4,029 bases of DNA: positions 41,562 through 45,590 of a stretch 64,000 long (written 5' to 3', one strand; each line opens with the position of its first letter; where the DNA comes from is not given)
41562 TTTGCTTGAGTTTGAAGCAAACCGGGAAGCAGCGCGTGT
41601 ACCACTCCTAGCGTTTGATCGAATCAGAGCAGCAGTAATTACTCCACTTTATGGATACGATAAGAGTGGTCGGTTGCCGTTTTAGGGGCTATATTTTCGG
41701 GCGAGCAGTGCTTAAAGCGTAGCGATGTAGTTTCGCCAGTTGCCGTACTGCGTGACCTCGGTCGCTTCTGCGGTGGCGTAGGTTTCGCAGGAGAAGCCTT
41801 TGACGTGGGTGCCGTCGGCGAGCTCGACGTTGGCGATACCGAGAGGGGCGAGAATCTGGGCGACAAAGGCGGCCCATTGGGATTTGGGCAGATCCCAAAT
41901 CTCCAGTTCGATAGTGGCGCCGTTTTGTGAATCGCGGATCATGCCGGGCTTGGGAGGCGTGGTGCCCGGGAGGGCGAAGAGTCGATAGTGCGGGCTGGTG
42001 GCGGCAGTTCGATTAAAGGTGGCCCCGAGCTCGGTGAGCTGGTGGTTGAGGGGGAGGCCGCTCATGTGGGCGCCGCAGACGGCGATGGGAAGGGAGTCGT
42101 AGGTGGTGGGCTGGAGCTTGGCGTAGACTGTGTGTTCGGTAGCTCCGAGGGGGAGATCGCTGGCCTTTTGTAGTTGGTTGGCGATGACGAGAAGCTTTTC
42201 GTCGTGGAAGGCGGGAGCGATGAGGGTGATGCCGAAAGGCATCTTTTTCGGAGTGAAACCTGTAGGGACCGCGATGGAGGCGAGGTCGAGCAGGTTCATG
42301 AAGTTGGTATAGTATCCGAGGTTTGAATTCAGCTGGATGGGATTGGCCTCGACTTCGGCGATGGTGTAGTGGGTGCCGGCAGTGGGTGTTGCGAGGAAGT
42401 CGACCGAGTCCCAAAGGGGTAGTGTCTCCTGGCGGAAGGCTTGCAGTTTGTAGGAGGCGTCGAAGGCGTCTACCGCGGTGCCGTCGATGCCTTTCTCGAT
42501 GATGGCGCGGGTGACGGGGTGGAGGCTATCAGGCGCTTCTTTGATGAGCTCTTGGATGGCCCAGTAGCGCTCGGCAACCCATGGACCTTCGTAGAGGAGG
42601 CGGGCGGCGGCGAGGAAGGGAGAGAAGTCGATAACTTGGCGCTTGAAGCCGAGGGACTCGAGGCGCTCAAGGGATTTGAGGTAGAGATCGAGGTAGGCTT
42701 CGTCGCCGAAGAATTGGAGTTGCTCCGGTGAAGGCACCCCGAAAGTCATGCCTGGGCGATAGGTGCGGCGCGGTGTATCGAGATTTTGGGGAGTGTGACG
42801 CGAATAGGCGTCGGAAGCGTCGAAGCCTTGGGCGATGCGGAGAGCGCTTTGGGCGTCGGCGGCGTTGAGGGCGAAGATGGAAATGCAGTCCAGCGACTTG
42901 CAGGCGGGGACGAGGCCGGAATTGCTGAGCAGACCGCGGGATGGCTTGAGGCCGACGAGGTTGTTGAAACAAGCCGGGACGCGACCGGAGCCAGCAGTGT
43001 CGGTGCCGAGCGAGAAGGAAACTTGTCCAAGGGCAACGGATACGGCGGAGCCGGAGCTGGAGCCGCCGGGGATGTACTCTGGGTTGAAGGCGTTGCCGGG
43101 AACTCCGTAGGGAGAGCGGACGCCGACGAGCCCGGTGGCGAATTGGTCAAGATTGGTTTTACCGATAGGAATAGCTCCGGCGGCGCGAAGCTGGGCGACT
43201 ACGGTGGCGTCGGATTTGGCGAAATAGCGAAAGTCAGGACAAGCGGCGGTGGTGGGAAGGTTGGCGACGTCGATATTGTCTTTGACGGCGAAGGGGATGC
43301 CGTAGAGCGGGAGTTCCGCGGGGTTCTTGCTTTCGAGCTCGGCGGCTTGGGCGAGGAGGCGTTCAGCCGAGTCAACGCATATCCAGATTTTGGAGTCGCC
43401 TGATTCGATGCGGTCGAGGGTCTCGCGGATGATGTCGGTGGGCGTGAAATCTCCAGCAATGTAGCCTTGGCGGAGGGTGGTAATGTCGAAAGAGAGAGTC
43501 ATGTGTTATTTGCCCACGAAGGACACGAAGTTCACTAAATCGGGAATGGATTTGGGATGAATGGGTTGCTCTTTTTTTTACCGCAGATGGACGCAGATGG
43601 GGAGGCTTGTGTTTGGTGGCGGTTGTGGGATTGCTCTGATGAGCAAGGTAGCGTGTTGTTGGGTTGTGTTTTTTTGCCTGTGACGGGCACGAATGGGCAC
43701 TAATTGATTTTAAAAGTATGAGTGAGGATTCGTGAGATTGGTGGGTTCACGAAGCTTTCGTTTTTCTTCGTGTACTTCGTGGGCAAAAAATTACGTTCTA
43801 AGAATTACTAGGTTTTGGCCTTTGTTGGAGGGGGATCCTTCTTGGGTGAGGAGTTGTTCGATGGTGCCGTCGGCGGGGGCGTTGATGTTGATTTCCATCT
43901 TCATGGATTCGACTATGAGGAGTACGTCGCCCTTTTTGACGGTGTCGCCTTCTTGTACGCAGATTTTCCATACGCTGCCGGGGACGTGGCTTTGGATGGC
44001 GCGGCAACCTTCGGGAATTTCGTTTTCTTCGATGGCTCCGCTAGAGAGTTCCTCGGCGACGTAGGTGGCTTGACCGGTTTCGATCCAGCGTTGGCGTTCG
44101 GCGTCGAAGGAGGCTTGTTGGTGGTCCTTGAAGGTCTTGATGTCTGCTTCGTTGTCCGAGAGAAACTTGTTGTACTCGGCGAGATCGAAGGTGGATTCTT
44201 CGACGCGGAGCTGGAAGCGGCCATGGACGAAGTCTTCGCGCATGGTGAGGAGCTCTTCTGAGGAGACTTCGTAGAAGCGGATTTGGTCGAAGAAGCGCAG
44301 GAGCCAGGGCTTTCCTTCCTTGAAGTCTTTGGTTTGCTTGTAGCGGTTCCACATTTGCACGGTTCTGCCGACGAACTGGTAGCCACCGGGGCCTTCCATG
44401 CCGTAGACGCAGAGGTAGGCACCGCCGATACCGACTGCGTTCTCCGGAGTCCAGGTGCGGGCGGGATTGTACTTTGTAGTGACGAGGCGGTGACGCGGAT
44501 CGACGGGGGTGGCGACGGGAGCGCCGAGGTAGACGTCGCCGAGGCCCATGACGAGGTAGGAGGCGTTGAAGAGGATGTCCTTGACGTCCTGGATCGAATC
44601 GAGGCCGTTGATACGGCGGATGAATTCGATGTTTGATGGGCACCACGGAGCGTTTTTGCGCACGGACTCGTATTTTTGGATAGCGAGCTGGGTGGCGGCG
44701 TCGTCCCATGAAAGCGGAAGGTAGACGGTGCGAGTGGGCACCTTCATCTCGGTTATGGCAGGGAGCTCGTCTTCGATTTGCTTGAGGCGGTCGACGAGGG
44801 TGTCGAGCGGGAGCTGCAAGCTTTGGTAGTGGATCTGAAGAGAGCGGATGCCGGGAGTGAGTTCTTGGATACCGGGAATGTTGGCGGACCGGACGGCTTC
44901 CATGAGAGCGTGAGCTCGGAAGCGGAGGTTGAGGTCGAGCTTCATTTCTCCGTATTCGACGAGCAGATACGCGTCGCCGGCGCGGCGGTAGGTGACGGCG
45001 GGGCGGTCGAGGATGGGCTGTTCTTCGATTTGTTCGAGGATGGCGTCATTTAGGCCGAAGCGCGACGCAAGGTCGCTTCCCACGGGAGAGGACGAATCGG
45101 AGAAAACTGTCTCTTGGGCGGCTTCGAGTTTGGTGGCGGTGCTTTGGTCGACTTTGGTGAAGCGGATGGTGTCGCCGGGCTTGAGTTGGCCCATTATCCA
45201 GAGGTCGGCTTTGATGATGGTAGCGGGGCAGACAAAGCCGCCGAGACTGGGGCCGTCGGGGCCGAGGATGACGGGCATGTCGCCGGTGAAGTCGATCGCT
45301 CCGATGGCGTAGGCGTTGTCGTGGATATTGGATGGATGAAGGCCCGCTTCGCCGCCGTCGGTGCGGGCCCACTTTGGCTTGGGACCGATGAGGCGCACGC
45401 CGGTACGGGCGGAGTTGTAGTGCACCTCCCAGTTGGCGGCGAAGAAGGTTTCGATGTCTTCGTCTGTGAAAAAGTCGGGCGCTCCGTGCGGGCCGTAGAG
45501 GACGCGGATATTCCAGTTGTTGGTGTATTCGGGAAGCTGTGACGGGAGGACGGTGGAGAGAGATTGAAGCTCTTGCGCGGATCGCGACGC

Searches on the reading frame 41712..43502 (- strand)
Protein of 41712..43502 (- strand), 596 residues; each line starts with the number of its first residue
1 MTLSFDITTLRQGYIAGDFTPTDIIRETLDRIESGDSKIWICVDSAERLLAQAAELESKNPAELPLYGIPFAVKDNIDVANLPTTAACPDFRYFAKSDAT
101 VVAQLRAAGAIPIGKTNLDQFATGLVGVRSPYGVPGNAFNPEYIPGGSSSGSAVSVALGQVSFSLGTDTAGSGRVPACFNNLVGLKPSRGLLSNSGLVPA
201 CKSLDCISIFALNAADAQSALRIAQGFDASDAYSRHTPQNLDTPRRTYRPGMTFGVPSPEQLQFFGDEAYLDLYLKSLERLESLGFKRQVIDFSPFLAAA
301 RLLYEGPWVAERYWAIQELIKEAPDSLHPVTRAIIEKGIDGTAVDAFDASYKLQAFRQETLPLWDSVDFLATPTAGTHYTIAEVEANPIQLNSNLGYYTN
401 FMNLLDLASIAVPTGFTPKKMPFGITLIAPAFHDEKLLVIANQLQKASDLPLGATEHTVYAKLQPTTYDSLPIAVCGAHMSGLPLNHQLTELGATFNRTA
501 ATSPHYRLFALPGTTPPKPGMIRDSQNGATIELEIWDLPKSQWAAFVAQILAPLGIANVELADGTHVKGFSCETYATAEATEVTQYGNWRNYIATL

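Call 51: search_protein_families(library=pfam, proteins=[window:41712-43502:-], max_evalue=0.001)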
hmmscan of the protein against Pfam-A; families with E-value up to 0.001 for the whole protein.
window:41712-43502:- (596 aa): 2 families
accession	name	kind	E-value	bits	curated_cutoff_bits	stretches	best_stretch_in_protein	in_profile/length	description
PF01425.27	Amidase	-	8.9e-91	305.6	27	1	23-438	1-445/445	Amidase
PF21986.1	AH_C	-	5.2e-49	165.8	27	1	472-594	2-123/123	Allophanate hydrolase C-terminal domain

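Call 52: search_protein_families(library=ncbifam, proteins=[window:41712-43502:-], max_evalue=0.00001)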
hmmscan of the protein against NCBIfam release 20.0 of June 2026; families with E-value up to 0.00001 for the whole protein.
window:41712-43502:- (596 aa): 26 families (the best 25 are shown)
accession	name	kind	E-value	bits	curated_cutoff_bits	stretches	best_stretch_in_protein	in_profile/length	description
NF006043.0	PRK08186.1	subfamily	2.3e-251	835.5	487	1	3-595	5-596/600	allophanate hydrolase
TIGR02713.1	allophanate_hyd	equivalog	1.8e-237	789.4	511.05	1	38-594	2-563/563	allophanate hydrolase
TIGR00132.1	gatA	equivalog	4.5e-68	230.1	481.1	2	18-294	9-287/466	Asp-tRNA(Asn)/Glu-tRNA(Gln) amidotransferase subunit GatA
NF006631.0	PRK09201.1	equivalog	2.6e-59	201.2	461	1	4-447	6-454/466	AtzE family amidohydrolase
TIGR02715.1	amido_AtzE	subfamily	1.2e-56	192.6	425.75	1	12-447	7-447/452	AtzE family amidohydrolase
NF005460.0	PRK07056.1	subfamily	1.7e-53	182.2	447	1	6-446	9-451/457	amidase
NF004766.0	PRK06102.1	equivalog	5.7e-53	180.6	559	1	5-442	8-445/455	amidase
NF005688.0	PRK07488.1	equivalog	9.8e-52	176.4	532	1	7-218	13-228/474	indoleacetamide hydrolase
NF004717.0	PRK06061.1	equivalog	3.8e-49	167.7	498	1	14-240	26-255/483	amidase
NF004622.0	PRK05962.1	equivalog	1.6e-45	155.7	463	1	27-223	10-212/431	amidase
NF004815.0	PRK06169.1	equivalog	3.2e-45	154.6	506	1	9-451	14-462/471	amidase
NF006169.0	PRK08310.1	equivalog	6.7e-45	154.1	391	1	52-447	12-393/395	amidase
NF005686.0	PRK07486.1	subfamily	3.1e-44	151.5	465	1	16-450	25-475/486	amidase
NF005450.0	PRK07042.1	equivalog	1.4e-41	142.5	458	1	6-446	8-450/464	amidase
NF004816.0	PRK06170.1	equivalog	7.9e-41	140.2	503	1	14-233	21-254/493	amidase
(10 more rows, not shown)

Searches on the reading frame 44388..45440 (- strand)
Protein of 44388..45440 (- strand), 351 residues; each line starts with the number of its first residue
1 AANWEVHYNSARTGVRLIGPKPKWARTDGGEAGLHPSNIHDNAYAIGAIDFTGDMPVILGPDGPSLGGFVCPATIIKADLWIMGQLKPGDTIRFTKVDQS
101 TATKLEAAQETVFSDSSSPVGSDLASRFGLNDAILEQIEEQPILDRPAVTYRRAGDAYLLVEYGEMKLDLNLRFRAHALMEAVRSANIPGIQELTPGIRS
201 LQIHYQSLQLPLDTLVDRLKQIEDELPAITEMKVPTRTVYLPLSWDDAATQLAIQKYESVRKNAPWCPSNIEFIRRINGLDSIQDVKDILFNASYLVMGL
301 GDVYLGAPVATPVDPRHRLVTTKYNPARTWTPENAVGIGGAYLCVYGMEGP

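Call 66: search_solved_structures(query=window:44388-45440:-, max_evalue=1e-10, show_alignments=1)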
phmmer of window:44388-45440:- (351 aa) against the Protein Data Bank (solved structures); distinct sequences matched with E-value up to 1e-10: 2.
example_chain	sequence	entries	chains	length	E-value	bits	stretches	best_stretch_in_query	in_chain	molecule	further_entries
3va7_A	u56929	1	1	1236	2.2e-102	346.1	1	3-350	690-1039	KLLA0E08119p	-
5i8i_A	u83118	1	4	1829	4.1e-102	345.2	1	3-350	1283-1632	Urea Amidolyase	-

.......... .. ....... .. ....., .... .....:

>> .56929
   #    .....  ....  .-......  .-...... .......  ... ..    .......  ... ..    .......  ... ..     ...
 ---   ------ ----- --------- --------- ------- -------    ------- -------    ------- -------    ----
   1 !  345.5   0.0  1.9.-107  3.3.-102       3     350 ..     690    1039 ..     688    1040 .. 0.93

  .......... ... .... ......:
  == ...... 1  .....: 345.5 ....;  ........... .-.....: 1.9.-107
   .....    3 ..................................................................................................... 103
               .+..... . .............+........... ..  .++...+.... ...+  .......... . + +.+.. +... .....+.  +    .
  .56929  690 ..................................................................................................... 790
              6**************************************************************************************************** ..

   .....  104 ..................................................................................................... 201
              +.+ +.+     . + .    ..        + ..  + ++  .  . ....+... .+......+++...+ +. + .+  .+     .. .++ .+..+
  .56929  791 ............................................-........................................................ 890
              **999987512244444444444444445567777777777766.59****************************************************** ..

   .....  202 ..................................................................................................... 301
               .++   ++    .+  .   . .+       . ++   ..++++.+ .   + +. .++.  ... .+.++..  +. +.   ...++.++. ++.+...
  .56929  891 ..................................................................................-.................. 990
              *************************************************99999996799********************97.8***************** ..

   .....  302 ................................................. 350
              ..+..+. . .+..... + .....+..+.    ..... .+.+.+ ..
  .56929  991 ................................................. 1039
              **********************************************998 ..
